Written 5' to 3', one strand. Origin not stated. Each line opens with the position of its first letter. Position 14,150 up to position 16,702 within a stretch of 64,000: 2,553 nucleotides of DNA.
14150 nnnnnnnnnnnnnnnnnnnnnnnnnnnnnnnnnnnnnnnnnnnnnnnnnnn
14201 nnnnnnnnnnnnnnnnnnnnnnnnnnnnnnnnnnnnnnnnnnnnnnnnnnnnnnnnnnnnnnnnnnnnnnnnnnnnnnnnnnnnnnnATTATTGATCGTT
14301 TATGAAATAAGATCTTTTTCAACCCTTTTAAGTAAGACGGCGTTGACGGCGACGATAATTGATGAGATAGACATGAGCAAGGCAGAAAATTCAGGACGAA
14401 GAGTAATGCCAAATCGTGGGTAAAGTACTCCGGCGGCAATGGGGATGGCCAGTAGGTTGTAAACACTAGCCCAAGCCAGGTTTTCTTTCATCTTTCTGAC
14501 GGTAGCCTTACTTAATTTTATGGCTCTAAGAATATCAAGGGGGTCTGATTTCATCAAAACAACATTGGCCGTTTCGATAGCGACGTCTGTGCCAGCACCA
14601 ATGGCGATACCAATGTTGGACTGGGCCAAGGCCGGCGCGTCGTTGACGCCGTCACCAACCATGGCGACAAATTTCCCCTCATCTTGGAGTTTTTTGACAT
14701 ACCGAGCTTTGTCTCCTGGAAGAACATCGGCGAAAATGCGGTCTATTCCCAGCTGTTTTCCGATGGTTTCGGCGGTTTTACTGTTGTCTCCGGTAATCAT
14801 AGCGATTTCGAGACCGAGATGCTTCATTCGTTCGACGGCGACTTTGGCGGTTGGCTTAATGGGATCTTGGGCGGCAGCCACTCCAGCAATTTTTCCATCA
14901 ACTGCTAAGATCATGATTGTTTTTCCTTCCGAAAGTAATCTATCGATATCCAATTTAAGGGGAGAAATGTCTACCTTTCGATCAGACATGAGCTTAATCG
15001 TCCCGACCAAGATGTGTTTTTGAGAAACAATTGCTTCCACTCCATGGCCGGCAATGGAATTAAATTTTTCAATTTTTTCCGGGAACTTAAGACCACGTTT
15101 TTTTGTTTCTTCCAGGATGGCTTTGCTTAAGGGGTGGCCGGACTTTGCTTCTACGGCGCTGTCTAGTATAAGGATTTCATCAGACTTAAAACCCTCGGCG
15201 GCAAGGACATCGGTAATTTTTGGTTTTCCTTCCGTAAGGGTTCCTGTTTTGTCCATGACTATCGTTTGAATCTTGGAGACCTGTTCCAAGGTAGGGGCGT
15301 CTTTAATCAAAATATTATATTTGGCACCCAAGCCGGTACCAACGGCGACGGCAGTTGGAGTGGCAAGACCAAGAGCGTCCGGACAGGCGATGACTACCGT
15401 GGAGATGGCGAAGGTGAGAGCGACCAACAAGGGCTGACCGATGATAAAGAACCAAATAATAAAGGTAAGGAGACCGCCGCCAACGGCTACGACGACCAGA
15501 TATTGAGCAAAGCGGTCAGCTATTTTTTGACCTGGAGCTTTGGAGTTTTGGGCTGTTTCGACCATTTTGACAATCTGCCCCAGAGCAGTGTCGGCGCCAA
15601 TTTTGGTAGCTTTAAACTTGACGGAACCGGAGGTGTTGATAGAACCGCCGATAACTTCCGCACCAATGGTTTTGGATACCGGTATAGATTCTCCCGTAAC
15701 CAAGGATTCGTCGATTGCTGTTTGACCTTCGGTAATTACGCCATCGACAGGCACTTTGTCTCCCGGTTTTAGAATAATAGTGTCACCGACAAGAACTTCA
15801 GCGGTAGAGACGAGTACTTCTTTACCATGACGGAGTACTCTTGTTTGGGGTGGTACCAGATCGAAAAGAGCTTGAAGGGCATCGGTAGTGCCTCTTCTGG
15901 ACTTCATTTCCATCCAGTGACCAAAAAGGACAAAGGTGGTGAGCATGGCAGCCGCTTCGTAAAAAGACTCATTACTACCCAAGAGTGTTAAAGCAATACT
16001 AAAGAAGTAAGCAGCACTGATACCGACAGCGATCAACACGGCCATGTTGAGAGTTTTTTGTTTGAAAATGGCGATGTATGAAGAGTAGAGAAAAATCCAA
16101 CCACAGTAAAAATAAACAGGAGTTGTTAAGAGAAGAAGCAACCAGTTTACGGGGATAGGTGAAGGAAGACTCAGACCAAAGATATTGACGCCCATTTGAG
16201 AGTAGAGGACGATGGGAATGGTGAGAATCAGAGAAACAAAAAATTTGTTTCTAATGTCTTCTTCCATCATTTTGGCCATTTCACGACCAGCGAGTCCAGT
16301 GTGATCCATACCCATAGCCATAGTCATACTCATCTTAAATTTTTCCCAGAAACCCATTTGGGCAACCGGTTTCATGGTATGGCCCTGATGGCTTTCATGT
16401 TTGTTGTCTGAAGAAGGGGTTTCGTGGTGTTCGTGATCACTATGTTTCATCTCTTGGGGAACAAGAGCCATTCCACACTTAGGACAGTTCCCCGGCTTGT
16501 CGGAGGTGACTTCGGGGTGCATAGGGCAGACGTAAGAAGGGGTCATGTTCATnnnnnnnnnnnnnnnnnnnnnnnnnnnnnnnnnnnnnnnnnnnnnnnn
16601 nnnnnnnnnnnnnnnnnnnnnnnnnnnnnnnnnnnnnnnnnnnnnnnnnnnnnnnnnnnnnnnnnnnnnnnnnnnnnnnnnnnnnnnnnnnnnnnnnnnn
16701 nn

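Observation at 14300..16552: P1B ATPase with CPD instead of CPC in TM4 plus His-rich and Met-rich N-terminal segments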

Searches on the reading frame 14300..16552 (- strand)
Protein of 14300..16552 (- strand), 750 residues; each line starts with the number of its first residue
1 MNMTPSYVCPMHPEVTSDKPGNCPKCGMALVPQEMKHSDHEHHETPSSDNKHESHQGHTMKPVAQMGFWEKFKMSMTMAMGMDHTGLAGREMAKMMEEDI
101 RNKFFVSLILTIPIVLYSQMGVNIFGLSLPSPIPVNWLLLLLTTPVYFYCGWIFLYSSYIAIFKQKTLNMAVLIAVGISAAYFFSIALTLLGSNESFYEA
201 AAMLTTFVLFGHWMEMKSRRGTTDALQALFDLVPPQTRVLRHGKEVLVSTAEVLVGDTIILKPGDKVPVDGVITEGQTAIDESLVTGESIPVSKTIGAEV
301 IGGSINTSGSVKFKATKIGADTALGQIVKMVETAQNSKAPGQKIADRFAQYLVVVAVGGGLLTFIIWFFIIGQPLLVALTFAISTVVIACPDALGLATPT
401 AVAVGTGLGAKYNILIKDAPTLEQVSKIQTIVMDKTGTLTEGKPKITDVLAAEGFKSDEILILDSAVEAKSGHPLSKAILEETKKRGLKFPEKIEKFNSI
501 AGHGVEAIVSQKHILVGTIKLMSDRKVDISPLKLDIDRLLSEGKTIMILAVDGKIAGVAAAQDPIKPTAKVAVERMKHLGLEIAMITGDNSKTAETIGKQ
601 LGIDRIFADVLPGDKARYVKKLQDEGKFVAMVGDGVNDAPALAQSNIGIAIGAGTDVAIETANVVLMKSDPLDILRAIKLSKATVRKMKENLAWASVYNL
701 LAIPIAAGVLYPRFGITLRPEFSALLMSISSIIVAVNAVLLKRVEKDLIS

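Call 4: search_protein_families(library=pfam, proteins=[window:14300-16552:-], max_evalue=0.01)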
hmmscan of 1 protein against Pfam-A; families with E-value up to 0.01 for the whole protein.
window:14300-16552:- (750 aa): 4 families
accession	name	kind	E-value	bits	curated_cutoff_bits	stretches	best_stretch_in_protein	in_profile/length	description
PF00122.25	E1-E2_ATPase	-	1e-54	185.2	28.1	1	232-411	2-180/181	E1-E2 ATPase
PF00702.32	Hydrolase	-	2.2e-33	116.7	26.4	1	428-645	1-190/191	haloacid dehalogenase-like hydrolase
PF19335.5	HMBD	-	7.7e-16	58.2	23.6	1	7-32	2-27/28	Heavy metal binding domain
PF08282.18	Hydrolase_3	-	0.00031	21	20.9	0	621-668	198-245/255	haloacid dehalogenase-like hydrolase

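Call 5: search_protein_families(library=ncbifam, proteins=[window:14300-16552:-], max_evalue=0.001)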
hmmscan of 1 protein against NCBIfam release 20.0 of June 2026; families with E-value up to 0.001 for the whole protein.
window:14300-16552:- (750 aa): 25 families
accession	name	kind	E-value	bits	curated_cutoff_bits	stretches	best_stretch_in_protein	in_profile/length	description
TIGR01525.1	ATPase-IB_hvy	subfamily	1.7e-175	585.1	346.25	1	170-741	1-560/560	heavy metal translocating P-type ATPase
TIGR01511.1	ATPase-IB1_Cu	subfamily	1.7e-169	565.2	397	1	155-742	5-542/542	copper-translocating P-type ATPase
NF007952.0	PRK10671.1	equivalog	1.7e-162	542.6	1316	1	92-743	181-833/838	copper-exporting P-type ATPase CopA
TIGR01512.1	ATPase-IB2_Cd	subfamily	5e-113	378.4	313.5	2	198-523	18-324/494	cadmium family heavy metal-translocating P-type ATPase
NF008262.1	PRK11033.1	equivalog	9.2e-108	361.6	1005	1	199-695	197-688/731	zinc/cadmium/mercury/lead-transporting ATPase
NF033775.1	P_type_ZntA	exception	1.2e-93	314.8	1240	1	200-695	202-689/732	Zn(II)/Cd(II)/Pb(II) translocating P-type ATPase ZntA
TIGR01494.1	ATPase_P-type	subfamily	1.4e-88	297.4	62.3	1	204-710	2-464/478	HAD-IC family P-type ATPase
TIGR01647.1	ATPase-IIIA_H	equivalog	9.4e-62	209.2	615.5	2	177-604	41-482/755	plasma-membrane proton-efflux P-type ATPase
TIGR01497.1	kdpB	equivalog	8e-58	196.1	527.9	1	238-685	108-567/675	potassium-transporting ATPase subunit KdpB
TIGR01522.1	ATPase-IIA2_Ca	equivalog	3.1e-49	167.5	798.3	3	223-452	105-343/854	calcium-transporting P-type ATPase, PMR1-type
NF010609.0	PRK14010.1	equivalog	4e-47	160.8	1323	1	237-685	107-562/673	K(+)-transporting ATPase subunit B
TIGR01517.1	ATPase-IIB_Ca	equivalog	2.2e-46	158.5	507.05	2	238-462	159-393/882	calcium-translocating P-type ATPase, PMCA-type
TIGR01116.1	ATPase-IIA1_Ca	equivalog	9e-40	136.5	703.4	2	554-690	456-607/799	calcium-translocating P-type ATPase, SERCA-type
TIGR01657.1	P-ATPase-V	hypoth_equivalog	4.2e-34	117.3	618.25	2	182-443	177-463/1055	ATP13A2 family polyamine export P-type ATPase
TIGR01106.1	ATPase-IIC_X-K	subfamily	1.3e-33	116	946.1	2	184-448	91-364/997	Na,H/K antiporter P-type ATPase subunit alpha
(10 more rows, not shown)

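Call 6: find_homologous_proteins(query=window:14300-16552:-, max_evalue=1e-10)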
Query window:14300-16552:- (750 aa): 8000 proteins with E <= 1e-10 among 8000 candidates; the best 120 are listed.
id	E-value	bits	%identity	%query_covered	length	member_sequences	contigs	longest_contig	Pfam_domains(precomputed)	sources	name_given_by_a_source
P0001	0.0e+0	1645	100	100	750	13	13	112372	PF19335.6,PF00702.33,PF00122.26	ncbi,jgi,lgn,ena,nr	ncbi:MAG: hypothetical protein UV28_C0009G0026 [Candidatus Collierbacteria bacterium GW2011_GWE2_42_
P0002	0.0e+0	1428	87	98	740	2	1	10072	PF19335.6,PF00702.33,PF00122.26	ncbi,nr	ncbi:copper-translocating P-type ATPase [bacterium]|nr:MAG: copper-translocating P-type ATPase [bact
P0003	0.0e+0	1349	82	100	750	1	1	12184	PF19335.6,PF00702.33,PF00122.26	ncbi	-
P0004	0.0e+0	1345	82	100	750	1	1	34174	PF19335.6,PF00702.33,PF00122.26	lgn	-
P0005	0.0e+0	1343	81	100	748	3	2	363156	PF19335.6,PF00702.33,PF08282.19,PF00122.26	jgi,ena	-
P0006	0.0e+0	1338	82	100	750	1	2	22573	PF19335.6,PF00702.33,PF00122.26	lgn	-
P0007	0.0e+0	1330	81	99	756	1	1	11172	PF19335.6,PF00702.33,PF00122.26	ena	-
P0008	0.0e+0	1327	82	99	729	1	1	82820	PF19335.6,PF00702.33,PF08282.19,PF00122.26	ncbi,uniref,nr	ncbi:copper-translocating P-type ATPase [Candidatus Collierbacteria bacterium RIFOXYD1_FULL_40_9]|un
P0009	0.0e+0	1303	80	99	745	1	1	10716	PF19335.6,PF00702.33,PF08282.19,PF00122.26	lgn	-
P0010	0.0e+0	1291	81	95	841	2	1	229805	PF19335.6,PF00702.33,PF08282.19,PF00122.26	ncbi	-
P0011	0.0e+0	1290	78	100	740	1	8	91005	PF19335.6,PF00702.33,PF08282.19,PF00122.26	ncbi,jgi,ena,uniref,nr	ncbi:MAG: hypothetical protein UT39_C0014G0004 [Candidatus Woesebacteria bacterium GW2011_GWA1_39_21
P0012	0.0e+0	1286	77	100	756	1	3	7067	PF19335.6,PF00702.33,PF08282.19,PF00122.26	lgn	-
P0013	0.0e+0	1285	78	99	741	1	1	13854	PF19335.6,PF00702.33,PF08282.19,PF00122.26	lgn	-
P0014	0.0e+0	1284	77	99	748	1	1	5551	PF19335.6,PF00702.33,PF00122.26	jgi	-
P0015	0.0e+0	1282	78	99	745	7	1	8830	PF19335.6,PF00702.33,PF08282.19,PF00122.26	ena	-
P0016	0.0e+0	1280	78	100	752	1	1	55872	PF19335.6,PF00702.33,PF08282.19,PF00122.26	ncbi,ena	-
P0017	0.0e+0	1279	77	100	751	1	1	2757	PF19335.6,PF00702.33,PF08282.19,PF00122.26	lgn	-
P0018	0.0e+0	1277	77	99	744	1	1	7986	PF19335.6,PF00702.33,PF08282.19,PF00122.26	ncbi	-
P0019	0.0e+0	1275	78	99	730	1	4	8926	PF19335.6,PF00702.33,PF08282.19,PF00122.26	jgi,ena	-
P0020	0.0e+0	1275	77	100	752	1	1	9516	PF19335.6,PF00702.33,PF08282.19,PF00122.26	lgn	-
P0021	0.0e+0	1275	77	99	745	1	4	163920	PF19335.6,PF00702.33,PF00122.26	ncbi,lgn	-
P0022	0.0e+0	1274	78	99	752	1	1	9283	PF19335.6,PF00702.33,PF08282.19,PF00122.26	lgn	-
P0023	0.0e+0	1273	77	100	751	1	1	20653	PF19335.6,PF00702.33,PF08282.19,PF00122.26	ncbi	-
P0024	0.0e+0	1272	77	100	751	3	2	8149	PF19335.6,PF00702.33,PF08282.19,PF00122.26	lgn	-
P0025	0.0e+0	1271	77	99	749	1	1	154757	PF19335.6,PF00702.33,PF08282.19,PF00122.26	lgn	-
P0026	0.0e+0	1271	80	95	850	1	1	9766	PF19335.6,PF00702.33,PF00122.26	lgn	-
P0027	0.0e+0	1271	77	99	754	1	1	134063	PF19335.6,PF00702.33,PF08282.19,PF00122.26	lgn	-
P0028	0.0e+0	1271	78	99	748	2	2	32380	PF19335.6,PF00702.33,PF08282.19,PF00122.26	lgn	-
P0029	0.0e+0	1270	76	100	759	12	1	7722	PF19335.6,PF00702.33,PF08282.19,PF00122.26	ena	-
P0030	0.0e+0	1270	77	99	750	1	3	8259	PF19335.6,PF00702.33,PF08282.19,PF00122.26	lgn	-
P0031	0.0e+0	1270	77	99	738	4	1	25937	PF19335.6,PF00702.33,PF08282.19,PF00122.26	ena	-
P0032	0.0e+0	1269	77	99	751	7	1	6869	PF19335.6,PF00702.33,PF00122.26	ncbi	ncbi:MAG: copper-translocating P-type ATPase, partial [Patescibacteria group bacterium]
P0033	0.0e+0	1268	77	99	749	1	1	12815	PF19335.6,PF00702.33,PF08282.19,PF00122.26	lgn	-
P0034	0.0e+0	1268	76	99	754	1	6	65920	PF19335.6,PF00702.33,PF08282.19,PF00122.26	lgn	-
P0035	0.0e+0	1268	76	99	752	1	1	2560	PF19335.6,PF00702.33,PF08282.19,PF00122.26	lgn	-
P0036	0.0e+0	1268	77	99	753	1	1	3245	PF19335.6,PF00702.33,PF08282.19,PF00122.26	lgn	-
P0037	0.0e+0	1268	77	99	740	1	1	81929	PF19335.6,PF00702.33,PF08282.19,PF00122.26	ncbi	-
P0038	0.0e+0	1267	77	100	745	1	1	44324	PF19335.6,PF00702.33,PF08282.19,PF00122.26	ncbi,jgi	-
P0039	0.0e+0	1267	77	100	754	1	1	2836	PF19335.6,PF00702.33,PF08282.19,PF00122.26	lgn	-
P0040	0.0e+0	1267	77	100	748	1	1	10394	PF19335.6,PF00702.33,PF08282.19,PF00122.26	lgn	-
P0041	0.0e+0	1266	77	99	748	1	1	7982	PF19335.6,PF00702.33,PF00122.26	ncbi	-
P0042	0.0e+0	1266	77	99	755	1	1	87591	PF19335.6,PF00702.33,PF08282.19,PF00122.26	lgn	-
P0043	0.0e+0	1266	77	100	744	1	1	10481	PF19335.6,PF00702.33,PF08282.19,PF00122.26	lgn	-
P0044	0.0e+0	1266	78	99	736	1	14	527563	PF19335.6,PF00702.33,PF08282.19,PF00122.26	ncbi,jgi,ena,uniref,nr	ncbi:copper-translocating P-type ATPase [candidate division WWE3 bacterium RIFCSPHIGHO2_12_FULL_38_1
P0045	0.0e+0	1265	77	99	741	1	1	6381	PF19335.6,PF00702.33,PF08282.19,PF00122.26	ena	-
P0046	0.0e+0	1265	78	99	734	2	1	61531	PF19335.6,PF00702.33,PF08282.19,PF00122.26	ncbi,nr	ncbi:copper-translocating P-type ATPase [Candidatus Daviesbacteria bacterium]|nr:copper-translocatin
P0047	0.0e+0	1265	77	99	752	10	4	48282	PF19335.6,PF00702.33,PF08282.19,PF00122.26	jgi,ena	-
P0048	0.0e+0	1265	77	100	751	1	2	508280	PF19335.6,PF00702.33,PF08282.19,PF00122.26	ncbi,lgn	-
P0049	0.0e+0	1264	77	99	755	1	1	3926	PF19335.6,PF00702.33,PF08282.19,PF00122.26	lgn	-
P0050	0.0e+0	1264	77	99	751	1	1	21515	PF19335.6,PF00702.33,PF08282.19,PF00122.26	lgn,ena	-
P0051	0.0e+0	1264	77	99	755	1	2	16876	PF19335.6,PF00702.33,PF08282.19,PF00122.26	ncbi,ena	-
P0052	0.0e+0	1263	77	99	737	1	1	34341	PF19335.6,PF00702.33,PF08282.19,PF00122.26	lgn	-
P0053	0.0e+0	1262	80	94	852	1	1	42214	PF19335.6,PF00702.33,PF08282.19,PF00122.26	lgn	-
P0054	0.0e+0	1261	76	99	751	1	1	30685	PF19335.6,PF00702.33,PF08282.19,PF00122.26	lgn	-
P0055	0.0e+0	1261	76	100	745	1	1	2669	PF19335.6,PF00702.33,PF08282.19,PF00122.26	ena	-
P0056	0.0e+0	1261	77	99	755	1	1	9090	PF19335.6,PF00702.33,PF08282.19,PF00122.26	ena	-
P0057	0.0e+0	1261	76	100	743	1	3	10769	PF19335.6,PF00702.33,PF08282.19,PF00122.26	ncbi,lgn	-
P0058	0.0e+0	1260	77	99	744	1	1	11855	PF19335.6,PF00702.33,PF08282.19,PF00122.26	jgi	-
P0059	0.0e+0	1260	76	100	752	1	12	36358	PF19335.6,PF00702.33,PF08282.19,PF00122.26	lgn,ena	-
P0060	0.0e+0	1260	77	100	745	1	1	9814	PF19335.6,PF00702.33,PF00122.26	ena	-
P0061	0.0e+0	1260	77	99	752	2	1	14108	PF19335.6,PF00702.33,PF08282.19,PF00122.26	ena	-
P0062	0.0e+0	1260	77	99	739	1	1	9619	PF19335.6,PF00702.33,PF08282.19,PF00122.26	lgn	-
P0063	0.0e+0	1259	76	99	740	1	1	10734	PF19335.6,PF00702.33,PF08282.19,PF00122.26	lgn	-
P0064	0.0e+0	1259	76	100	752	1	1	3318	PF19335.6,PF00702.33,PF08282.19,PF00122.26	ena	-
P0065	0.0e+0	1258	76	100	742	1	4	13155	PF19335.6,PF00702.33,PF08282.19,PF00122.26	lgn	-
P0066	0.0e+0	1258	77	99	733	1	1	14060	PF19335.6,PF00702.33,PF08282.19,PF00122.26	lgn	-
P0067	0.0e+0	1258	77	99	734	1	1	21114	PF19335.6,PF00702.33,PF08282.19,PF00122.26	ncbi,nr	ncbi:copper-translocating P-type ATPase [Candidatus Microgenomates bacterium]|nr:copper-translocatin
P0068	0.0e+0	1257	77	99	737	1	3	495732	PF19335.6,PF00702.33,PF08282.19,PF00122.26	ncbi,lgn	-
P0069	0.0e+0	1257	76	99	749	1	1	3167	PF19335.6,PF00702.33,PF08282.19,PF00122.26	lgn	-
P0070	0.0e+0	1256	77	99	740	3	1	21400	PF19335.6,PF00702.33,PF08282.19,PF00122.26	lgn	-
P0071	0.0e+0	1255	75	99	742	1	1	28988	PF19335.6,PF00702.33,PF00122.26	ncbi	-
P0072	0.0e+0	1255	77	99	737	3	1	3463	PF19335.6,PF00702.33,PF08282.19,PF00122.26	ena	-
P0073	0.0e+0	1255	75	99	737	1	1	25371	PF19335.6,PF00702.33,PF08282.19,PF00122.26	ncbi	-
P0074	0.0e+0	1255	75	99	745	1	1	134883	PF19335.6,PF00702.33,PF08282.19,PF00122.26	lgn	-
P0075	0.0e+0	1254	75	100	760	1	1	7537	PF19335.6,PF00702.33,PF08282.19,PF00122.26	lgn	-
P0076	0.0e+0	1254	77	99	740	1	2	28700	PF19335.6,PF00702.33,PF08282.19,PF00122.26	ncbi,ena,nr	ncbi:MAG: copper-translocating P-type ATPase [Candidatus Levybacteria bacterium RIFCSPLOWO2_01_FULL_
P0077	0.0e+0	1254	76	99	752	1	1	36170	PF19335.6,PF00702.33,PF00122.26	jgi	-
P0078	0.0e+0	1254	77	99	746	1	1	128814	PF19335.6,PF00702.33,PF08282.19,PF00122.26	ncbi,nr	ncbi:MAG: copper-translocating P-type ATPase [bacterium]|nr:copper-translocating P-type ATPase [bact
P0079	0.0e+0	1254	77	100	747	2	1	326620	PF19335.6,PF00702.33,PF08282.19,PF00122.26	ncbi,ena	-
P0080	0.0e+0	1253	77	99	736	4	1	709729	PF19335.6,PF00702.33,PF00122.26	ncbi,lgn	-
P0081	0.0e+0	1253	77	99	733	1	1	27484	PF19335.6,PF00702.33,PF08282.19,PF00122.26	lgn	-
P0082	0.0e+0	1253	76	100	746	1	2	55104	PF19335.6,PF00702.33,PF08282.19,PF00122.26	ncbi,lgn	-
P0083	0.0e+0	1253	76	100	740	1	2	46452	PF19335.6,PF00702.33,PF08282.19,PF00122.26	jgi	jgi:Cu2+-exporting ATPase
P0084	0.0e+0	1253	77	99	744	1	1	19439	PF19335.6,PF00702.33,PF00122.26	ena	-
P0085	0.0e+0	1252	76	99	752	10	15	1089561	PF19335.6,PF00702.33,PF00122.26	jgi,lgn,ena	-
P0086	0.0e+0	1252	77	99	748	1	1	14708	PF19335.6,PF00702.33,PF08282.19,PF00122.26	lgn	-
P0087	0.0e+0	1251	77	99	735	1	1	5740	PF19335.6,PF00702.33,PF08282.19,PF00122.26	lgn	-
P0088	0.0e+0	1251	77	99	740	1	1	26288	PF19335.6,PF00702.33,PF08282.19,PF00122.26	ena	-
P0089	0.0e+0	1251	76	99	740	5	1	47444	PF19335.6,PF00702.33,PF08282.19,PF00122.26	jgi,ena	-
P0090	0.0e+0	1251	77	99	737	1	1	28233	PF19335.6,PF00702.33,PF08282.19,PF00122.26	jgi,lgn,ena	-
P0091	0.0e+0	1251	76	99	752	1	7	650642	PF19335.6,PF00702.33,PF00122.26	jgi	jgi:Cu2+-exporting ATPase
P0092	0.0e+0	1250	76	99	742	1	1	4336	PF19335.6,PF00702.33,PF08282.19,PF00122.26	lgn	-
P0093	0.0e+0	1249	76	99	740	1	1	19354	PF19335.6,PF00702.33,PF08282.19,PF00122.26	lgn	-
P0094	0.0e+0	1249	77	99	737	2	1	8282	PF19335.6,PF00702.33,PF08282.19,PF00122.26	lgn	-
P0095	0.0e+0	1249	76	99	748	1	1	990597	PF19335.6,PF00702.33,PF08282.19,PF00122.26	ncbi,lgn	ncbi:MAG: heavy metal translocating P-type ATPase [Patescibacteria group bacterium]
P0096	0.0e+0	1248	77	99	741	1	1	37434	PF19335.6,PF00702.33,PF08282.19,PF00122.26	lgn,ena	-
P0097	0.0e+0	1247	76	99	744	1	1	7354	PF19335.6,PF00702.33,PF08282.19,PF00122.26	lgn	-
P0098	0.0e+0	1247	78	99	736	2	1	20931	PF19335.6,PF00702.33,PF08282.19,PF00122.26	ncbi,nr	ncbi:cadmium-translocating P-type ATPase [Candidatus Gottesmanbacteria bacterium]|nr:cadmium-translo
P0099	0.0e+0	1247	75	99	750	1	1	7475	PF19335.6,PF00702.33,PF08282.19,PF00122.26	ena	-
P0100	0.0e+0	1246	77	99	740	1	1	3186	PF19335.6,PF00702.33,PF08282.19,PF00122.26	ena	-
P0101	0.0e+0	1246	76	100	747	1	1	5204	PF19335.6,PF00702.33,PF08282.19,PF00122.26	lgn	-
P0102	0.0e+0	1245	77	99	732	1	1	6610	PF19335.6,PF00702.33,PF08282.19,PF00122.26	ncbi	-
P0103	0.0e+0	1245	75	100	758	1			PF19335.6,PF00702.33,PF08282.19,PF00122.26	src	-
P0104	0.0e+0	1245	76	99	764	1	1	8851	PF19335.6,PF00702.33,PF00122.26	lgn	-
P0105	0.0e+0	1245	76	99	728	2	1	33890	PF19335.6,PF00702.33,PF08282.19,PF00122.26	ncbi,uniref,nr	ncbi:copper-translocating P-type ATPase [Candidatus Woesebacteria bacterium RIFCSPHIGHO2_01_FULL_38_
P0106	0.0e+0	1245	76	99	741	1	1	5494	PF19335.6,PF00702.33,PF08282.19,PF00122.26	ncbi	-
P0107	0.0e+0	1245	76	99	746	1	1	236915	PF19335.6,PF00702.33,PF08282.19,PF00122.26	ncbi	-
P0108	0.0e+0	1244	75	99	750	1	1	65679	PF19335.6,PF00702.33,PF08282.19,PF00122.26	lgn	-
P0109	0.0e+0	1244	76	99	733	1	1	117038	PF19335.6,PF00702.33,PF08282.19,PF00122.26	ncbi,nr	ncbi:MAG: copper-translocating P-type ATPase [Patescibacteria group bacterium]|nr:copper-translocati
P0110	0.0e+0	1243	77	99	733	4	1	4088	PF19335.6,PF00702.33,PF00122.26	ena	-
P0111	0.0e+0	1243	76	99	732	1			PF19335.6,PF00702.33,PF00122.26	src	-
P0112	0.0e+0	1243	76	99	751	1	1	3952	PF19335.6,PF00702.33,PF08282.19,PF00122.26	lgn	-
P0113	0.0e+0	1243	77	99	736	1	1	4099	PF19335.6,PF00702.33,PF08282.19,PF00122.26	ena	-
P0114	0.0e+0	1242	76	99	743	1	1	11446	PF19335.6,PF00702.33,PF08282.19,PF00122.26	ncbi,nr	ncbi:MAG: copper-translocating P-type ATPase [Candidatus Roizmanbacteria bacterium]|nr:copper-transl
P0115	0.0e+0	1242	77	99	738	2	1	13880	PF19335.6,PF00702.33,PF08282.19,PF00122.26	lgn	-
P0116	0.0e+0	1242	76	99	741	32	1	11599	PF19335.6,PF00702.33,PF08282.19,PF00122.26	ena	-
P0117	0.0e+0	1242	77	99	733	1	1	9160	PF19335.6,PF00702.33,PF08282.19,PF00122.26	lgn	-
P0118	0.0e+0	1242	75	99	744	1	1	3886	PF19335.6,PF00702.33,PF08282.19,PF00122.26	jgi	-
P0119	0.0e+0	1241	77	100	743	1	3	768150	PF19335.6,PF00702.33,PF08282.19,PF00122.26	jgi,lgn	-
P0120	0.0e+0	1241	77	99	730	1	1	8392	PF19335.6,PF00702.33,PF08282.19,PF00122.26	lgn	-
